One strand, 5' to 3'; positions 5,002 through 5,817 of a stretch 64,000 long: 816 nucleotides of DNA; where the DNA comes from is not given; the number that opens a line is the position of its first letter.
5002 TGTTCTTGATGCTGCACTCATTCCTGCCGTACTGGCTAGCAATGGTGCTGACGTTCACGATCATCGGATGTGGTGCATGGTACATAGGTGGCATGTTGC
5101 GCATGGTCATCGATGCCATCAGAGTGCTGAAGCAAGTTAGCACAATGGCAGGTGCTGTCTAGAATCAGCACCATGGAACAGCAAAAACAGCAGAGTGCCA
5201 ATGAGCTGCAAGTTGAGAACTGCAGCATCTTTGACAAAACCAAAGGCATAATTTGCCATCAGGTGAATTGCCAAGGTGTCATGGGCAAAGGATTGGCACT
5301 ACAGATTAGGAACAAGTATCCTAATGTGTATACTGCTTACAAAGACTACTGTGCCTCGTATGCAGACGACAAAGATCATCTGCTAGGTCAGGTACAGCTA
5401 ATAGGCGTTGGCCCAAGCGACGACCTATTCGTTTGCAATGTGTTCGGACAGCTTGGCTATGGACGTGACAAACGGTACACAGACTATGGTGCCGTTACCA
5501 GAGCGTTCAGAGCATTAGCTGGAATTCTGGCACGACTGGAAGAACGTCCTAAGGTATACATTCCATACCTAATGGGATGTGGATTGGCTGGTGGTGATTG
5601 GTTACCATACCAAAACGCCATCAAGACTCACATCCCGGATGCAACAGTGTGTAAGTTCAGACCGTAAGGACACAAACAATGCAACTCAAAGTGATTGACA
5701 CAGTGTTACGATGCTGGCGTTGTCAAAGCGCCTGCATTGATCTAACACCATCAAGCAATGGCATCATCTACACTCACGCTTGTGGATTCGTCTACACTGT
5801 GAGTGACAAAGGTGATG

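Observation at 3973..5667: Cluster of signalling / ADP-ribose-related small proteins: YpsA-SLOG, receiver-like domain, macro domain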

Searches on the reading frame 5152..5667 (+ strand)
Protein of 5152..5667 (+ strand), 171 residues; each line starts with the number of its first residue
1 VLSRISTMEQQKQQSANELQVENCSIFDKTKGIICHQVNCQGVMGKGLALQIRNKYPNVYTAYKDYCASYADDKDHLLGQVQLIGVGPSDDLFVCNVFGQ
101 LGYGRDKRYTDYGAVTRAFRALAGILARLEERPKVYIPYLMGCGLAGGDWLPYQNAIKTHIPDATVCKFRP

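Call 3: search_protein_families(library=pfam, proteins=[window:5152-5667:+], max_evalue=1)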
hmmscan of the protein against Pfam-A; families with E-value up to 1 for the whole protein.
window:5152-5667:+ (171 aa): 1 family
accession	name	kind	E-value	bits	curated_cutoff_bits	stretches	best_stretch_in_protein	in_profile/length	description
PF01661.27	Macro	-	0.0016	18.8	22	1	36-122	2-85/118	Macro domain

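Call 4: search_protein_families(library=phrogs, proteins=[window:5152-5667:+], max_evalue=0.01)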
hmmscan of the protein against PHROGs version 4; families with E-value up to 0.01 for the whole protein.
window:5152-5667:+ (171 aa): 3 families
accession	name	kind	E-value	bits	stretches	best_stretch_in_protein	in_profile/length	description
phrog_335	-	other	2.5e-33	116.9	1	26-150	63-182/422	phosphatase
phrog_30914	-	unknown function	3.5e-06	27.2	1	24-68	7-51/371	-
phrog_15329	-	unknown function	7e-06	27.3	1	94-159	28-89/104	-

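Call 6: search_solved_structures(query=window:5152-5667:+, max_evalue=1, show_alignments=3)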
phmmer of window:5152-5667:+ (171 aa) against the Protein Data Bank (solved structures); distinct sequences matched with E-value up to 1: 11.
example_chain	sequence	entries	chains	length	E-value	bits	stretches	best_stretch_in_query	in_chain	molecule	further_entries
2fg1_A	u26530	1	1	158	2e-10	43.8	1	33-161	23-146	conserved hypothetical protein BT1257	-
2afc_A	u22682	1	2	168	2.4e-10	43.5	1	33-161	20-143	conserved hypothetical protein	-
5e3b_A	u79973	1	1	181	3.4e-10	43.1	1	32-157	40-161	Macrodomain protein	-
5m3i_A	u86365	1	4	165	8e-08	35.4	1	34-69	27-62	RNase III inhibitor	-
6lft_A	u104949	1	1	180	1.6e-06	31.1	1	32-100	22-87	ADP-ribose 1''-phosphate phosphatase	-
6lfu_A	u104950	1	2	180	2.4e-06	30.5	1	32-100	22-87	ADP-ribose 1''-phosphate phosphatase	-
6lfq_A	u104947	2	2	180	3.1e-06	30.2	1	32-100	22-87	ADP-ribose 1''-phosphate phosphatase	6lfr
7omu_AAA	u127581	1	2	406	1.3e-05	28.1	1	21-69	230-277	Macro domain-containing protein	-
6lfs_A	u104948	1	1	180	5.7e-05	26.1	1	33-100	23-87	ADP-ribose 1''-phosphate phosphatase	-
5m31_A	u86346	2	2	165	0.00044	23.2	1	33-68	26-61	Appr-1-p processing domain protein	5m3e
8byp_X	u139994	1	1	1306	0.12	15.2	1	66-151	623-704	Botulinum neurotoxin type X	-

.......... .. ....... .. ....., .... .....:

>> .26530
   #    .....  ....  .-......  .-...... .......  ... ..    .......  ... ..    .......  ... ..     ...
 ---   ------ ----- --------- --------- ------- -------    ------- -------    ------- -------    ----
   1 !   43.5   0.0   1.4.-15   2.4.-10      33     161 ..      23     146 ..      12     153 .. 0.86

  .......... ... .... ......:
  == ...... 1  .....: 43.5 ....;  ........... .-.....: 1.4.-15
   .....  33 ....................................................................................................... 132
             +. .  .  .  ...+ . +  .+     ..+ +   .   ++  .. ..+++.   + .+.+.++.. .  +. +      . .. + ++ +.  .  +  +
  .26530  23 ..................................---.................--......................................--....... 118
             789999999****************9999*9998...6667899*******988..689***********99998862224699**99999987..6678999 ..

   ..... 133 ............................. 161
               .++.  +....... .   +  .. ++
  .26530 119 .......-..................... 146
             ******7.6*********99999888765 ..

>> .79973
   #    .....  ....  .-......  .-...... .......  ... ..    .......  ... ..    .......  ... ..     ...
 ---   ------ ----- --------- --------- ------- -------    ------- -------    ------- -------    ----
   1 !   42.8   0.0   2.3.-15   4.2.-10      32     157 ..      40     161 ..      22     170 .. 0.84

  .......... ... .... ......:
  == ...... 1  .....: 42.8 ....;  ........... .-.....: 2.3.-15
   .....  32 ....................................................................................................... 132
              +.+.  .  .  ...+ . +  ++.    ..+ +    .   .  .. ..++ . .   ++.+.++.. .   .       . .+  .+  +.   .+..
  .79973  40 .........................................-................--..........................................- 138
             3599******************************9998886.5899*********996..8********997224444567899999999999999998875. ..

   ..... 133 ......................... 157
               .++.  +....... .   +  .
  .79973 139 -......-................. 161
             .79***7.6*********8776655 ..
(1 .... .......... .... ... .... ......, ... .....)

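Call 17: search_dna_similar(query=window:5152-5667:+, collection=phages, mode=protein, max_rows=30)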
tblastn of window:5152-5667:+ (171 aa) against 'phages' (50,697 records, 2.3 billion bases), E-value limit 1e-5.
Records with a match: 949; places in all: 950; records where one place covers at least 80% of the query: 85.
Best place of each record, by identity: <60% 949.
By first word of the organism name: Escherichia 331; Pseudomonas 137; Rheinheimera 115; Shigella 54; Vibrio 40; Bacillus 39; Klebsiella 39; Enterobacter 28; Salmonella 27; Enterobacteria 20; and 36 more.
By host as written in the record: Escherichia coli 140; Rheinheimera sp. BAL341 115; - 68; Pseudomonas aeruginosa 50; Pseudomonas aeruginosa PAO1 25; Klebsiella pneumoniae 21; Shigella sp. 14; Escherichia coli K-12 12; and 256 more.
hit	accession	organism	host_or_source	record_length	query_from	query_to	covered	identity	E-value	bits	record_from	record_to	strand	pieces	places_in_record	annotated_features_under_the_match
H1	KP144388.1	Geobacillus virus E3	failed fermentation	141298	26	170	85%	45.2%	2e-27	112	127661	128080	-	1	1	Appr-1-p processing-like protein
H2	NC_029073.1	Geobacillus virus E3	failed fermentation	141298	26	170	85%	45.2%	2e-27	112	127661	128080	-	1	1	Appr-1-p processing-like protein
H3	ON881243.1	Bacillus phage PK-3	Bacillus sp.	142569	26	170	85%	41.2%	4e-25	105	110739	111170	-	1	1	macro domain-containing protein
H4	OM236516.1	Bacillus phage FADO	Bacillus subtilis BEST7003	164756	26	150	73%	46.1%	1e-24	104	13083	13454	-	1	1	ADP-ribose 1''-phosphate phophatase related protein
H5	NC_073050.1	Bacillus phage FADO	Bacillus subtilis BEST7003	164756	26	150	73%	46.1%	1e-24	104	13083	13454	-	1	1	ADP-ribose 1''-phosphate phophatase related protein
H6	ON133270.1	Bacillus phage 2S-4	Rosselomorea vietnamensis FJAT-46955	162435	26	157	77%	43.1%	4e-24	103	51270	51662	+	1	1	none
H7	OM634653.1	Bacillus phage vB_BsuS_PJN02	Bacillus subtilis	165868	26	157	77%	43.1%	5e-24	103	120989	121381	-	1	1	macro domain protein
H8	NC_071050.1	Bacillus phage vB_BsuS_PJN02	Bacillus subtilis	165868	26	157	77%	43.1%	5e-24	103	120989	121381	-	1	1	phosphatase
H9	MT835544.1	Bacteriophage sp.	human fecal samples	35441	25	170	85%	38.5%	2e-23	101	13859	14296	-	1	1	record has no annotation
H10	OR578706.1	Microcoleus phage My-WqHQDG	river water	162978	19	170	89%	36.8%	2e-20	93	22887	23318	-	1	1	hypothetical protein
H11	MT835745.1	Bacteriophage sp.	human fecal samples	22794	26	150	73%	43.9%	9e-26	107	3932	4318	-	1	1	record has no annotation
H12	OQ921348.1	Bacillus phage SPbetaL8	Bacillus subtilis BEST7003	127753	19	170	89%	35.2%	4e-20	92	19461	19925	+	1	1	hypothetical protein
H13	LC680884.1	Bacillus phage PBS1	Bacillus subtilis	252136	25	170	85%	36.6%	2e-20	92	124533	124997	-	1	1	hypothetical protein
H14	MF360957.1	Bacillus phage PBS1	Bacillus subtilis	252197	25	170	85%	36.6%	2e-20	92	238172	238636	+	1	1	287: putative DNA repair protein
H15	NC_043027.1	Bacillus phage PBS1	Bacillus subtilis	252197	25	170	85%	36.6%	2e-20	92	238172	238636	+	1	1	287: putative DNA repair protein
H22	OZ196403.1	Vibrio phage K354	Seawater and oysters mix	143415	25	170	85%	33.8%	3e-18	86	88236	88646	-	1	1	phosphatase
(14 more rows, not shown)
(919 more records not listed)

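Call 43: find_homologous_proteins(query=window:5173-5667:+, max_evalue=0.00001)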
Query window:5173-5667:+ (164 aa): 759 proteins with E <= 0.00001 among 784 candidates; the best 120 are listed.
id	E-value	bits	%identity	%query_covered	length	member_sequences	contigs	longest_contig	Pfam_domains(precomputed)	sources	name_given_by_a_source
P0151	9.2e-110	382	100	100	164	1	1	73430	-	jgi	-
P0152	4.5e-39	152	52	92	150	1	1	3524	PF01661.28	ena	-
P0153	2.1e-37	146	52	88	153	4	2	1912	-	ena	-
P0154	7.5e-36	141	49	93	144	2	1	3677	-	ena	-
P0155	1.5e-35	140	47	92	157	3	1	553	-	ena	-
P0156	2.8e-35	139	50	92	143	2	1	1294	-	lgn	-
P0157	7.8e-35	138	48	88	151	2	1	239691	-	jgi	-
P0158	2.3e-34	136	43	93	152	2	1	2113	PF01661.28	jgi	jgi:O-acetyl-ADP-ribose deacetylase (regulator of RNase III)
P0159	2.6e-34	136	51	87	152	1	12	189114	-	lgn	-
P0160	2.7e-34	136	50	90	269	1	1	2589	PF22751.2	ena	-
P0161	4.0e-34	136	46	93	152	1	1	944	PF01661.28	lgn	-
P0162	4.6e-34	136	46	88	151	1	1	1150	-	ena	-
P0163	5.9e-34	135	48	89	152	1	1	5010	PF01661.28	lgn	-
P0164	6.8e-34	135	45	93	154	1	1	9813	PF01661.28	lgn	-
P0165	8.3e-34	135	47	89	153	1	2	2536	PF01661.28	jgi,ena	jgi:O-acetyl-ADP-ribose deacetylase (regulator of RNase III)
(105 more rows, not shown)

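Call 46: search_solved_structures(query=A3, max_evalue=0.001, show_alignments=5)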
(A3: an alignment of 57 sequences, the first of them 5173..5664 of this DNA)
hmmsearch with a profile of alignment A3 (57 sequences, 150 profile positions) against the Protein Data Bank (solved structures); distinct sequences matched with E-value up to 0.001: 19.
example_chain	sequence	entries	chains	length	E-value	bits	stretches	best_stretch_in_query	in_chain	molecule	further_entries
2fg1_A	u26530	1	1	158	1.5e-21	80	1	15-146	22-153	conserved hypothetical protein BT1257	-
2afc_A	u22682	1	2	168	1.7e-21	79.8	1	15-146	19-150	conserved hypothetical protein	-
5e3b_A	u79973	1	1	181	2e-18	69.8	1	15-143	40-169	Macrodomain protein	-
5m3i_A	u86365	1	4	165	1.9e-16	63.4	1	1-140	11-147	RNase III inhibitor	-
5m31_A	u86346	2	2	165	1.8e-14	57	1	1-143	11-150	Appr-1-p processing domain protein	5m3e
6lfu_A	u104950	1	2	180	9.4e-13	51.4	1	2-108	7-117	ADP-ribose 1''-phosphate phosphatase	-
7omu_AAA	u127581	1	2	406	1.4e-12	50.9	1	3-144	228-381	Macro domain-containing protein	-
6lft_A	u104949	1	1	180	5.1e-12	49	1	2-108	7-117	ADP-ribose 1''-phosphate phosphatase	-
6lfq_A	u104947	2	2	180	6.4e-12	48.7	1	2-108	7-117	ADP-ribose 1''-phosphate phosphatase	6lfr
6lfs_A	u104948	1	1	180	1.2e-10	44.6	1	2-108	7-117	ADP-ribose 1''-phosphate phosphatase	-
4j5r_A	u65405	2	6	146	2.1e-08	37.3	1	2-147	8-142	O-acetyl-ADP-ribose deacetylase 1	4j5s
4j5q_A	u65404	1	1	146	2.1e-08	37.3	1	2-147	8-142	O-acetyl-ADP-ribose deacetylase 1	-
2eee_A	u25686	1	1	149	2.3e-08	37.2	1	2-147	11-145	Uncharacterized protein C6orf130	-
2l8r_A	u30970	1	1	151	2.4e-08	37.1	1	2-147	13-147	Uncharacterized protein C6orf130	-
2lgr_A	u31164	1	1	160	3e-08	36.8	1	2-147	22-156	Uncharacterized protein C6orf130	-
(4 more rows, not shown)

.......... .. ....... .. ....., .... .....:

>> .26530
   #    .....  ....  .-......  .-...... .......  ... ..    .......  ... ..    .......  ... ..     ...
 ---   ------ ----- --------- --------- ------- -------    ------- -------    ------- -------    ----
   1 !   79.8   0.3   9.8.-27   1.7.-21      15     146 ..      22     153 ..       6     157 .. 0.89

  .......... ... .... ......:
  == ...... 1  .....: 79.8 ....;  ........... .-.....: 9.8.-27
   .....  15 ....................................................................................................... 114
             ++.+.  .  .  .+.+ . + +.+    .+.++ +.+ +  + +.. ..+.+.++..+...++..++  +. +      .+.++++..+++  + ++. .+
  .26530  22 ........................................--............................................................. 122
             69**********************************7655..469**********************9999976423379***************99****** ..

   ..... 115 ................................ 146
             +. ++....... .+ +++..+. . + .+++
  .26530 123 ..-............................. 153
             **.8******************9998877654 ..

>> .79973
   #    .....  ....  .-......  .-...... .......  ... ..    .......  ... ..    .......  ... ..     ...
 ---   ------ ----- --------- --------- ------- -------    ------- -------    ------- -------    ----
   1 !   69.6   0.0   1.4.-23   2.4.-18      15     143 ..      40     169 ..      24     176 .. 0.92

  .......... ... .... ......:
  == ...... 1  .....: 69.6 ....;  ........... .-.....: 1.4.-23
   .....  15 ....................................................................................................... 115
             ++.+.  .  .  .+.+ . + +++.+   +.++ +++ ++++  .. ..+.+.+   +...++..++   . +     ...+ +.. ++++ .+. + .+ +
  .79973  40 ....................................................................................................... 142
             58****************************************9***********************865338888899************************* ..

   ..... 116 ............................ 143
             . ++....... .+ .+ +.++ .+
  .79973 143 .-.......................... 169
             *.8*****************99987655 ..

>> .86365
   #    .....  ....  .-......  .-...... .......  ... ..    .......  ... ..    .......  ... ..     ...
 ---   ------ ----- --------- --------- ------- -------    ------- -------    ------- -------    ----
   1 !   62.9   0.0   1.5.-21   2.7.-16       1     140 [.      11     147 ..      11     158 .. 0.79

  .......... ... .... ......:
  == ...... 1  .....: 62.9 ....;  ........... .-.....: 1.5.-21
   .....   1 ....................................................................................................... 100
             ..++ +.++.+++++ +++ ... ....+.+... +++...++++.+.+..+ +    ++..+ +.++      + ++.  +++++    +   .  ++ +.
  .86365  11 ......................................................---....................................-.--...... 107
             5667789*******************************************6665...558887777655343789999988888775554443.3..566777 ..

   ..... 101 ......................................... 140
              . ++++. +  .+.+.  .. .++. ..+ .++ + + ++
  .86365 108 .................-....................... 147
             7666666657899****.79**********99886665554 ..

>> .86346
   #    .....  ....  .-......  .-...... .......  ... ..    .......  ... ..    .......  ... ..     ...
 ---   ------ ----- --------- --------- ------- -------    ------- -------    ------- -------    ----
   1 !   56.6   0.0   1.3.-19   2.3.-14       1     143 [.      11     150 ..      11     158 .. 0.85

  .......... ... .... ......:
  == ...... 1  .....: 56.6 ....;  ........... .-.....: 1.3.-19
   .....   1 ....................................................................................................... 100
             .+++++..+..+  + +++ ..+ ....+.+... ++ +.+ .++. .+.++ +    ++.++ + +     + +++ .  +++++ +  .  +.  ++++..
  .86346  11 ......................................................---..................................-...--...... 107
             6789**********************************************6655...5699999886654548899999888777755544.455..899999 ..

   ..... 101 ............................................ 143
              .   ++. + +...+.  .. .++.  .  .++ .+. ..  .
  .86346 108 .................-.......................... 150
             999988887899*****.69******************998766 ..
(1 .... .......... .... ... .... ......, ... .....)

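Call 50: search_protein_families(library=pfam, proteins=[P0160], max_evalue=0.001)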
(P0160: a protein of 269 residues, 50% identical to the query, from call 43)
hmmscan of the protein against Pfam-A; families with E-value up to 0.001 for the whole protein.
P0160 (269 aa): 1 family
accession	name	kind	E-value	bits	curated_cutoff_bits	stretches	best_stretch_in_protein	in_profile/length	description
PF22751.1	DUF488-N3a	-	8.2e-09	36.2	27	1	32-102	43-116/118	Active DUF488-N3 subclade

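Call 51: find_encoding_contigs(protein=P0157, flank=7000, max_places=1)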
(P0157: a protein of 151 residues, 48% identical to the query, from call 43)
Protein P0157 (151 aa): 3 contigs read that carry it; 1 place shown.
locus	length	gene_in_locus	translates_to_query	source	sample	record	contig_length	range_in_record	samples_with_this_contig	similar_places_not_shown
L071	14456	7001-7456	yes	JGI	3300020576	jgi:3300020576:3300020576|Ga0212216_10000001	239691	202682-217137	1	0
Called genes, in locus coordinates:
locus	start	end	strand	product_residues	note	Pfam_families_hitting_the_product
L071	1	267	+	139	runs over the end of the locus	-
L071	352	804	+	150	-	-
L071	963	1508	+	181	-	-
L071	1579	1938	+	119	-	-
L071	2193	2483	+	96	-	-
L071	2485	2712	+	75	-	-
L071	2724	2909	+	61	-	-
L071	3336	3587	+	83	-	-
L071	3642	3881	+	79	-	-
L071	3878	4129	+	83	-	-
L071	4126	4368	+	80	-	-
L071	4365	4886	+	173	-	-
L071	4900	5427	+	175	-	-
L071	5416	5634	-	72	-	-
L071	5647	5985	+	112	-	-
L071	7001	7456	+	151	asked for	-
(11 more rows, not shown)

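Call 52: find_encoding_contigs(protein=P0159, flank=7000, max_places=1)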
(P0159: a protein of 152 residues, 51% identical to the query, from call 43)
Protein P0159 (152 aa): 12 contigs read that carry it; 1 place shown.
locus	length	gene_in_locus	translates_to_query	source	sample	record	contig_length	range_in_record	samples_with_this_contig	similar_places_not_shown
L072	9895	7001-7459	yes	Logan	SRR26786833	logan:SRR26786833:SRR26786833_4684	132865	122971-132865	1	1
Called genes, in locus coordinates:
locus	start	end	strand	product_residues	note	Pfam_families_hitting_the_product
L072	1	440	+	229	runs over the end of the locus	-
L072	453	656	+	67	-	-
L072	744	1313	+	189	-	PF18143:HAD_SAK_2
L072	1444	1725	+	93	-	-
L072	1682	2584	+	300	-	PF08433:KTI12, PF13671:AAA_33, PF25109:HAD_PNKP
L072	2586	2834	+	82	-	-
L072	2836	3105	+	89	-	-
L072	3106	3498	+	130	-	PF00436:SSB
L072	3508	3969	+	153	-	PF24591:Phage_YunG-like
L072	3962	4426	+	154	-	-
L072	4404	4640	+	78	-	-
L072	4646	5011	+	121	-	-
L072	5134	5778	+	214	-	-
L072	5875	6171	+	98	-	-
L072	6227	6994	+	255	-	PF10127:RlaP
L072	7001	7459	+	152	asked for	-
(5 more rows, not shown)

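Call 57: search_protein_families(library=ncbifam, proteins=[window:5173-5667:+], max_evalue=0.01)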
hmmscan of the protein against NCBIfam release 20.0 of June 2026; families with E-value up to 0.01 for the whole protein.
window:5173-5667:+ (164 aa): 1 family
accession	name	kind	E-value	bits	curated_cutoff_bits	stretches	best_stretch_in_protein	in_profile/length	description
NF048014.1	antitoxin_DarG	equivalog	6.4e-13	48.7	250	1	17-62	6-51/338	type II toxin-antitoxin system antitoxin DNA ADP-ribosyl glycohydrolase DarG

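Call 68: find_encoding_contigs(protein=P0152, flank=4000, max_places=1)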
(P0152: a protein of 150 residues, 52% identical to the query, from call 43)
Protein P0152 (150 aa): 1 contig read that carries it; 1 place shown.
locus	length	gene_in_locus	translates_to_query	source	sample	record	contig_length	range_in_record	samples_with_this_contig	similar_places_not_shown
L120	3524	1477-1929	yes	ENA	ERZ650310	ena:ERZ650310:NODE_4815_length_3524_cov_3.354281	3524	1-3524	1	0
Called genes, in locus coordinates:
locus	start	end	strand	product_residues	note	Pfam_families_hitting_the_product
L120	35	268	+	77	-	-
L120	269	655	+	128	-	-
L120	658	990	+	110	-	-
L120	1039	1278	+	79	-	-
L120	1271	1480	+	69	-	-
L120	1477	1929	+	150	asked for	PF01661:Macro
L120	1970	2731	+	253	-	PF01966:HD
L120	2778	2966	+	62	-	-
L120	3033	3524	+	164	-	?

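Call 69: find_encoding_contigs(protein=P0154, flank=4000, max_places=1)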
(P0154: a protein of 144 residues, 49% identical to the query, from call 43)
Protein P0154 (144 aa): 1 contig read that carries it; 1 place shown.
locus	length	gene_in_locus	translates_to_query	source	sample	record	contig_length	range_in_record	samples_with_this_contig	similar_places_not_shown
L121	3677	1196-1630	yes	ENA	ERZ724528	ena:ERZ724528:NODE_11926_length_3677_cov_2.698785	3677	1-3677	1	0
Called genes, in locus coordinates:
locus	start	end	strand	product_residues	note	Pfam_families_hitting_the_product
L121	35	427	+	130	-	-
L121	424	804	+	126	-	-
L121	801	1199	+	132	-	-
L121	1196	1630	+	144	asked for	-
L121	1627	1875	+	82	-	-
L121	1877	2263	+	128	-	-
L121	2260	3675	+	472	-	?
